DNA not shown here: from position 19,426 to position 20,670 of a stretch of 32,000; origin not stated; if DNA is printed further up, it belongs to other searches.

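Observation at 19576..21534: Uncharacterised two-or-three-gene operon next to the R-M system, a candidate novel defence or accessory system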

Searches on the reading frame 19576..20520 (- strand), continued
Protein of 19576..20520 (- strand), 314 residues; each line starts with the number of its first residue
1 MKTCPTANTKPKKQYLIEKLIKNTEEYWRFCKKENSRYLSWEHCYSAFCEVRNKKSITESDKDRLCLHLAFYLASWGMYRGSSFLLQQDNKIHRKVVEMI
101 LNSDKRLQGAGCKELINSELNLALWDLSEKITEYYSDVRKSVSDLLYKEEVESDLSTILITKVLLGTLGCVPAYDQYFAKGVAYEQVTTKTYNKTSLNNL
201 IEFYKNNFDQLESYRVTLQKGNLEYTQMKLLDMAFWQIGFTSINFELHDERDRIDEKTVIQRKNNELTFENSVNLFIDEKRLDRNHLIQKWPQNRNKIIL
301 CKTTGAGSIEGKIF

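Call 39: search_protein_families(library=pfam, alignment_id=A2, max_evalue=1)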
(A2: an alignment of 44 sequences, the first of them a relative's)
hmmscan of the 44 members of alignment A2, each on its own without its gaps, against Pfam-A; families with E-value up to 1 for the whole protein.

A. member 1, P0241 (314 aa): 2 families
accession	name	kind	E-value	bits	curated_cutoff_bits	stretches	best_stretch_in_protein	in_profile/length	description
PF24573.1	HEAT_DAAF5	-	0.13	12.4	31.9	1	108-147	10-49/194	Dynein axonemal assembly factor 5, HEAT-repeat domain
PF13076.11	Fur_reg_FbpA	-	0.73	10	22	0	12-23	1-12/36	Fur-regulated basic protein A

B. families by the number of members that match (of 44 scanned): 29 families (the first 25 are shown)
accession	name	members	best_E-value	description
PF24698.1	DUF7662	3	1.2e-13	Domain of unknown function (DUF7662)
PF01601.21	CoV_S2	2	0.0087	Coronavirus spike glycoprotein S2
PF20992.2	CBP66_2nd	2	0.0092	Nuclear cap binding complex subunit CBP66 second domain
PF22145.1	GtfA_EBD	2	0.016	GtfA extended beta-sheet domain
PF25672.1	BBH37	2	0.04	BBH37 helical domain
PF13139.11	DUF3981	2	0.051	Domain of unknown function (DUF3981)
PF20318.3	DUF6613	1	0.00031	Family of unknown function (DUF6613)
PF01978.25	TrmB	1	0.0023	Sugar-specific transcriptional regulator TrmB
PF03190.21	Thioredox_DsbH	1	0.0065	Protein of unknown function, DUF255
PF13093.11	FTA4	1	0.0091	Kinetochore complex Fta4 of Sim4 subunit, or CENP-50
PF22892.2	DSRM_MRPL44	1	0.041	MRPL44 dsRNA-binding domain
PF23057.1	RBD_ZCCHC3_1st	1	0.045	ZCCHC3, first RNA-binding domain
PF10523.15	BEN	1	0.051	BEN domain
PF20277.3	CTD11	1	0.061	C-terminal domain 11 of the ABC-three component (ABC-3C) systems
PF05640.19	NKAIN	1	0.079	Na,K-Atpase Interacting protein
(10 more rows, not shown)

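Call 51: search_protein_families(library=pfam, alignment_id=A5, max_evalue=0.001)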
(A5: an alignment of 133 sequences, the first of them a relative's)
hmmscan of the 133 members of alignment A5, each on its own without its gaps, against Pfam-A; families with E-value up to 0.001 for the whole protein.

A. member 1, L081:3-299:+ (98 aa): 0 families

B. families by the number of members that match (of 133 scanned): 121 families (the first 25 are shown)
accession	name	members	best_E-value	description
PF22292.1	DUF6965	4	3.8e-17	Domain of unknown function (DUF6965)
PF04471.18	Mrr_cat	3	6.9e-25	Restriction endonuclease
PF01381.28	HTH_3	3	2.7e-11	Helix-turn-helix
PF01844.29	HNH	3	1.1e-10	HNH endonuclease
PF00589.27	Phage_integrase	3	1.1e-07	Phage integrase family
PF01661.27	Macro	2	8.6e-41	Macro domain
PF20441.4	TerL_nuclease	2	5.4e-35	Terminase large subunit, endonuclease domain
PF03354.21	TerL_ATPase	2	5.3e-26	Terminase large subunit, ATPase domain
PF07508.19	Recombinase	2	4.3e-25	Recombinase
PF11799.13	IMS_C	2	6e-23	impB/mucB/samB family C-terminal domain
PF13443.12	HTH_26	2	1e-19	Cro/C1-type HTH DNA-binding domain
PF13091.12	PLDc_2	2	7.6e-18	PLD-like domain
PF13102.12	Phage_int_SAM_5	2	1.2e-09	Phage integrase SAM-like domain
PF22722.2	NA-iREase1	2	6.3e-07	NACHT-associated inactive Restriction Endonuclease 1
PF13412.12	HTH_24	2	8e-07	Winged helix-turn-helix DNA-binding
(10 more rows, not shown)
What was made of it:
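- It sits near integrases, recombinases and terminases (call 51).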

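Call 52: find_encoding_contigs(protein=P0169, flank=8000, max_places=2)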
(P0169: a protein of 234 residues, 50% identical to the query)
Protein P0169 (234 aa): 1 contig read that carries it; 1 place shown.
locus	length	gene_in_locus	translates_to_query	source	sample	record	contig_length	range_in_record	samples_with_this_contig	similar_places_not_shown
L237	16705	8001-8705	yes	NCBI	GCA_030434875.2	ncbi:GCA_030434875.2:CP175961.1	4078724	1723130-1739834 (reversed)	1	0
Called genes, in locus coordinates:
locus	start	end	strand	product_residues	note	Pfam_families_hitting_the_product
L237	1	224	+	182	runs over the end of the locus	-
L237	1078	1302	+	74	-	-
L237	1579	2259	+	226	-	-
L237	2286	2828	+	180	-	PF00300:His_Phos_1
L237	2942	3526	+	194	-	PF00265:TK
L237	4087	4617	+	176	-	-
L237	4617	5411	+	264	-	-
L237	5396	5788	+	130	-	PF08797:HIRAN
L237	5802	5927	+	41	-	-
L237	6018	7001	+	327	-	PF13280:WYL, PF25583:WCX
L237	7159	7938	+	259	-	-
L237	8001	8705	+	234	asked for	-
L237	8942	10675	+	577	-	PF12161:HsdM_N, PF02384:N6_Mtase, PF07669:Eco57I (weak)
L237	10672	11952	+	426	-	PF01420:Methylase_S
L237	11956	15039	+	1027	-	PF04313:HSDR_N, PF00270:DEAD, PF04851:ResIII, PF18766:SWI2_SNF2, PF22679:T1R_D3-like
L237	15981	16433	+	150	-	-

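Call 53: find_encoding_contigs(protein=P0160, flank=8000, max_places=2)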
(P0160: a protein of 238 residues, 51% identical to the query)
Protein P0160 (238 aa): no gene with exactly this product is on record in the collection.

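Call 54: find_encoding_contigs(protein=P0191, flank=8000, max_places=3)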
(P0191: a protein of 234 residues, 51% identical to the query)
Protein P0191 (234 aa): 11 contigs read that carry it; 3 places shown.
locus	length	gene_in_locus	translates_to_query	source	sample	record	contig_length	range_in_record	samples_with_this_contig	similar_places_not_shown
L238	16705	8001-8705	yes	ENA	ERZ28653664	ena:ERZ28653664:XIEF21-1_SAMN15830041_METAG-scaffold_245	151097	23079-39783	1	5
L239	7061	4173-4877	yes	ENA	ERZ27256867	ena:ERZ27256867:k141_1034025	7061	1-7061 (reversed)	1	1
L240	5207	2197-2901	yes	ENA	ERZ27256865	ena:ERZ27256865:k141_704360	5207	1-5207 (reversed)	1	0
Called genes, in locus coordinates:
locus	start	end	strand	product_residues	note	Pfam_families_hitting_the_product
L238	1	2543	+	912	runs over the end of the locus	PF00580:UvrD-helicase, PF13245:AAA_19, PF13361:UvrD_C, PF13538:UvrD_C_2 (faint), PF12705:PDDEXK_1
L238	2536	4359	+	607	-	PF01555:N6_N4_Mtase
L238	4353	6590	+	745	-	PF00270:DEAD (weak), PF04851:ResIII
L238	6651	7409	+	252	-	PF10544:T5orf172, PF13455:MUG113 (weak)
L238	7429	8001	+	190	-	-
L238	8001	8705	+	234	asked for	-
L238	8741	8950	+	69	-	-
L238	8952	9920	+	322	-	-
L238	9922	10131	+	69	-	-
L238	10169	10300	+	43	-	-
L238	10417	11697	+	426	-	PF25164:CoiA_N (weak)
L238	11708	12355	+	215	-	PF14354:Lar_restr_allev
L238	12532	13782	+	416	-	-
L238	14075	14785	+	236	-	-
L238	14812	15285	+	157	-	-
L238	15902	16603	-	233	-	-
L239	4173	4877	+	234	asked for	-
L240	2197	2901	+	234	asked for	-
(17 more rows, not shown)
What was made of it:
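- Other B homologues sit beside a Type I R-M system and beside an N6/N4 methyltransferase plus ResIII helicase pair that looks like a Type III system (calls 52, 54). In L238 it shares a gene block with a Lar restriction-alleviation gene and T5orf172 (call 54).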

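Call 70: search_protein_families(library=padloc, alignment_id=A5, max_evalue=0.00001)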
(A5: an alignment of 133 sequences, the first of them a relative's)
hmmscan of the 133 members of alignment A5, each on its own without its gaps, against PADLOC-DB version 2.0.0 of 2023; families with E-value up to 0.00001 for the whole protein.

A. member 1, L081:3-299:+ (98 aa): 0 families

B. families by the number of members that match (of 133 scanned): 216 families (the first 25 are shown)
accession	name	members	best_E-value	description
PDLC04819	PDC-S02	2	4.2e-139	-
PDLC04815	PDC-S02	2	7.5e-72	-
PDLC04806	PDC-S02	2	1.5e-45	-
PDLC03448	REase_II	2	1.2e-18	Type II restriction enzyme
PDLC04824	PDC-S02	2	1.4e-17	-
PDLC04796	PDC-S02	2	2.5e-14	-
PDLC04799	PDC-S02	2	1.1e-12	-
PDLC03657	mREase_IV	2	2.9e-10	Type IV methyl-directed restriction enzyme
PDLC00631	ZorD1|ZorD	2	1.7e-08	"SWI2/SNF2 helicase, Mrr-like nuclease"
PDLC00078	GajA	1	2.2e-209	AAA ATPase domain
PDLC04787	PDC-S01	1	3.6e-152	-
PDLC03829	ZacB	1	2.3e-150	-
PDLC04911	PDC-S11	1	1.2e-122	-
PDLC04912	PDC-S11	1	1.5e-120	-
PDLC03597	REase_MTase_IIG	1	7.1e-118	Type IIG restriction enzyme-methyltransferase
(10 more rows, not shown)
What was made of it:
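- B neighbours include Gabija (GajA/GajB), ZacA/ZacB, PDC-S01/S02/S11, Type I, IIG and IV R-M components, AbiD and PD-T4-3 (call 70). Most loci are chromosomal islands with host defence genes such as Gabija, Zac, AbiD and R-M components (calls 52, 70).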

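Call 73: find_encoding_contigs(protein=P0248, flank=5000, max_places=3)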
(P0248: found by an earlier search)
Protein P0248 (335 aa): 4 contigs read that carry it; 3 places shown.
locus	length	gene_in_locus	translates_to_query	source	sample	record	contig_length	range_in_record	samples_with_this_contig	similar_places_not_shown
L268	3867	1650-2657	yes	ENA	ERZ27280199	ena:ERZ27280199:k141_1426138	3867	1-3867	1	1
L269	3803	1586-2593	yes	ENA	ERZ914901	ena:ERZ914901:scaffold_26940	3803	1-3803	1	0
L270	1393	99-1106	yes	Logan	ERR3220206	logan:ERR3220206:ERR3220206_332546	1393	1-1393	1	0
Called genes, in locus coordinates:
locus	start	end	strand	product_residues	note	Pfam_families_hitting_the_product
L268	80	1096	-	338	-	PF17761:DUF1016_N, PF06250:YhcG_C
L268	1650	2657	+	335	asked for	-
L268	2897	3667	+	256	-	-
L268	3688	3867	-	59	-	?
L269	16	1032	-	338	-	PF17761:DUF1016_N, PF06250:YhcG_C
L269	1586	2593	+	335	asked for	-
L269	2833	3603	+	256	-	-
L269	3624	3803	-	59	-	?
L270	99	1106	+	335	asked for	-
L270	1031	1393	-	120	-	?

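Call 76: find_encoding_contigs(protein=P0121, flank=6000, max_places=3)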
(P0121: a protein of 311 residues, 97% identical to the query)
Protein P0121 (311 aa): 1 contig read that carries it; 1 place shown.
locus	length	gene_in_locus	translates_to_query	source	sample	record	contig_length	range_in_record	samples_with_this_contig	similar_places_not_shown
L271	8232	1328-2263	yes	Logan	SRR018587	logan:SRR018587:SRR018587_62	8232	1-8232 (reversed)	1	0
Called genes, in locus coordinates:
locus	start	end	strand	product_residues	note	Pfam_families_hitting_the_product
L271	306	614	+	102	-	-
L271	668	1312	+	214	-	-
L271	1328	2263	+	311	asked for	-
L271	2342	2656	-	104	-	-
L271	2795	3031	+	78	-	PF13560:HTH_31 (weak), PF12844:HTH_19 (weak), PF01381:HTH_3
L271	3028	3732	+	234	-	PF09570:RE_SinI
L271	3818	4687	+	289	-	PF14511:RE_EcoO109I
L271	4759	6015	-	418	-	PF00145:DNA_methylase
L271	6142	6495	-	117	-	-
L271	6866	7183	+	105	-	-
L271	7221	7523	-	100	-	-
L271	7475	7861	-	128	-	-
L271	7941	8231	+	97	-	?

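Call 77: find_encoding_contigs(protein=P0122, flank=6000, max_places=3)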
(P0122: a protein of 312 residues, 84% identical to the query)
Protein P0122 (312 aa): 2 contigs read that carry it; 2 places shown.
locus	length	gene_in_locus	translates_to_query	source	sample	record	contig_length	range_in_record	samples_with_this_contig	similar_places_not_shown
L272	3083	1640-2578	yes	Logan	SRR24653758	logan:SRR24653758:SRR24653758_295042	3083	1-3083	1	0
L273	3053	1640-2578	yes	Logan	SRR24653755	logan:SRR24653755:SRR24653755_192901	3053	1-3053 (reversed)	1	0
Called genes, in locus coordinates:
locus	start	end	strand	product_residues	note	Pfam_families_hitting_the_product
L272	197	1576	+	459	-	-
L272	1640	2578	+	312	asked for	-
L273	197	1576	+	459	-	-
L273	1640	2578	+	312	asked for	-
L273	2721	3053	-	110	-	?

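Call 85: find_encoding_contigs(protein=window:19576-20520:-, flank=10000, max_places=1)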
Protein window:19576-20520:- (314 aa): 23 contigs read that carry it; 1 place shown.
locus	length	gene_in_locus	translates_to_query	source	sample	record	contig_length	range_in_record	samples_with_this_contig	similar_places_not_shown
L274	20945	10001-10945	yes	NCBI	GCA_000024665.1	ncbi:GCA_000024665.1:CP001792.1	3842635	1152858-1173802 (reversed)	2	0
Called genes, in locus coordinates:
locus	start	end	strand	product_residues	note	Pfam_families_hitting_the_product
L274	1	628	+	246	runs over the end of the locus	PF00318:Ribosomal_S2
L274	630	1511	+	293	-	PF25025:EF-Ts_N (weak), PF00889:EF_TS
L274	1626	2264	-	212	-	PF14014:DUF4230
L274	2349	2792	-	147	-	-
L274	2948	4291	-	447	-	PF03553:Na_H_antiporter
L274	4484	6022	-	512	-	PF04326:SLFN_AlbA_2, PF13749:HATPase_c_4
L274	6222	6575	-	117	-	-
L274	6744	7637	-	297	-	PF10543:ORF6N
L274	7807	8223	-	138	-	PF12844:HTH_19 (weak), PF13560:HTH_31 (weak), PF01381:HTH_3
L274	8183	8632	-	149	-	-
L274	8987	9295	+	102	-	-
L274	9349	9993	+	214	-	-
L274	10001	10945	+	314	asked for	-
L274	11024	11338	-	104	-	-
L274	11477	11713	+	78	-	PF13560:HTH_31 (weak), PF12844:HTH_19 (weak), PF01381:HTH_3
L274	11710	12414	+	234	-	PF09570:RE_SinI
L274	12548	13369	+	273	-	PF14511:RE_EcoO109I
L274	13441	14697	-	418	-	PF00145:DNA_methylase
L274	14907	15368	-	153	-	-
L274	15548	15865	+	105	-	-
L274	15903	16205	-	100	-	-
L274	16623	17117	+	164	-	-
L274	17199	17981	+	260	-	PF00085:Thioredoxin, PF13098:Thioredoxin_2 (weak)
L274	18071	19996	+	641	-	PF01229:Glyco_hydro_39 (weak), PF03422:CBM_6, PF16990:CBM_35 (weak), PF18099:CBM_35_2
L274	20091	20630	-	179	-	PF01451:LMWPc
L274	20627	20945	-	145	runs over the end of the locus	PF22381:Staph_reg_Sar_Rot, PF01047:MarR, PF12802:MarR_2, PF13463:HTH_27 (weak), PF13601:HTH_34 (weak)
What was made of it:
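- S85 island annotation: call 85.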

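Call 99: search_dna_similar(query=window:19576-20520:-, collection=phages, mode=protein, max_rows=15)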
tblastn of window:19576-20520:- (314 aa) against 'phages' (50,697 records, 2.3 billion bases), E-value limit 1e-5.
Records with a match: 1; places in all: 1; records where one place covers at least 80% of the query: 0.
Best place of each record, by identity: <60% 1.
By first word of the organism name: Oscillospiraceae 1.
By host as written in the record: Oscillospiraceae 1.
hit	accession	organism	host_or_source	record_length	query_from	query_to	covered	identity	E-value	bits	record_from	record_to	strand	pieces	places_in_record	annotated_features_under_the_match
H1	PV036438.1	Oscillospiraceae phage NatCom_27610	Oscillospiraceae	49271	24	271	79%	48.6%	1e-58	208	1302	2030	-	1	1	hypothetical protein (x2)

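Call 100: search_dna_similar(query=window:19576-20520:-, collection=plasmids, mode=protein, max_rows=15)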
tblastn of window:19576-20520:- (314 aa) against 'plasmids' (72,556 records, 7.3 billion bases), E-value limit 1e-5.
No match.
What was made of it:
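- B is in only 1 of 50,697 sequenced phages and 0 of 72,556 plasmids (calls 99, 100).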

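Call 101: get_annotated_region(hit=H1, flank=5000)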
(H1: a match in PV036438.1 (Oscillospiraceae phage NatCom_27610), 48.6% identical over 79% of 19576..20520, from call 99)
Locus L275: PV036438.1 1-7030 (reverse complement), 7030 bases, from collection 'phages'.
description: Oscillospiraceae phage NatCom_27610, complete genome.
organism: Oscillospiraceae phage NatCom_27610 (NCBI taxid 3403534)
taxonomy: Viruses; Duplodnaviria; Heunggongvirae; Uroviricota; Caudoviricetes; Ca. Heliusvirales
host: Oscillospiraceae; source: human feces; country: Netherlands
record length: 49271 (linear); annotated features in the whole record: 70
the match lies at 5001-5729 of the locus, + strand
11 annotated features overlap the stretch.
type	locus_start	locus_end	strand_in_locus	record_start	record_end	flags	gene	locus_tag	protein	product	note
CDS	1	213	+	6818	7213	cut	-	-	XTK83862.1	hypothetical protein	-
CDS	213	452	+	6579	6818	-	-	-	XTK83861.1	hypothetical protein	-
CDS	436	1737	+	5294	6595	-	-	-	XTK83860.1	DNA invertase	-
CDS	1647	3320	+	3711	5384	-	-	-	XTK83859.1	hypothetical protein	-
CDS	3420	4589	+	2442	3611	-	-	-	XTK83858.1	hypothetical protein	-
CDS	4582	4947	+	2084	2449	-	-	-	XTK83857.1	hypothetical protein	-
CDS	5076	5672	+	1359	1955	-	-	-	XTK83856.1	hypothetical protein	-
CDS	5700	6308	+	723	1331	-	-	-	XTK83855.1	hypothetical protein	-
CDS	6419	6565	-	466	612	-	-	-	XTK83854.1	hypothetical protein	-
CDS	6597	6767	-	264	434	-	-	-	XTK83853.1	hypothetical protein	-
CDS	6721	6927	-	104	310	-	-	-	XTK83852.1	hypothetical protein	-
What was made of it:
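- It lies at the recombinase-proximal end of Oscillospiraceae phage NatCom_27610 (calls 99, 101).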
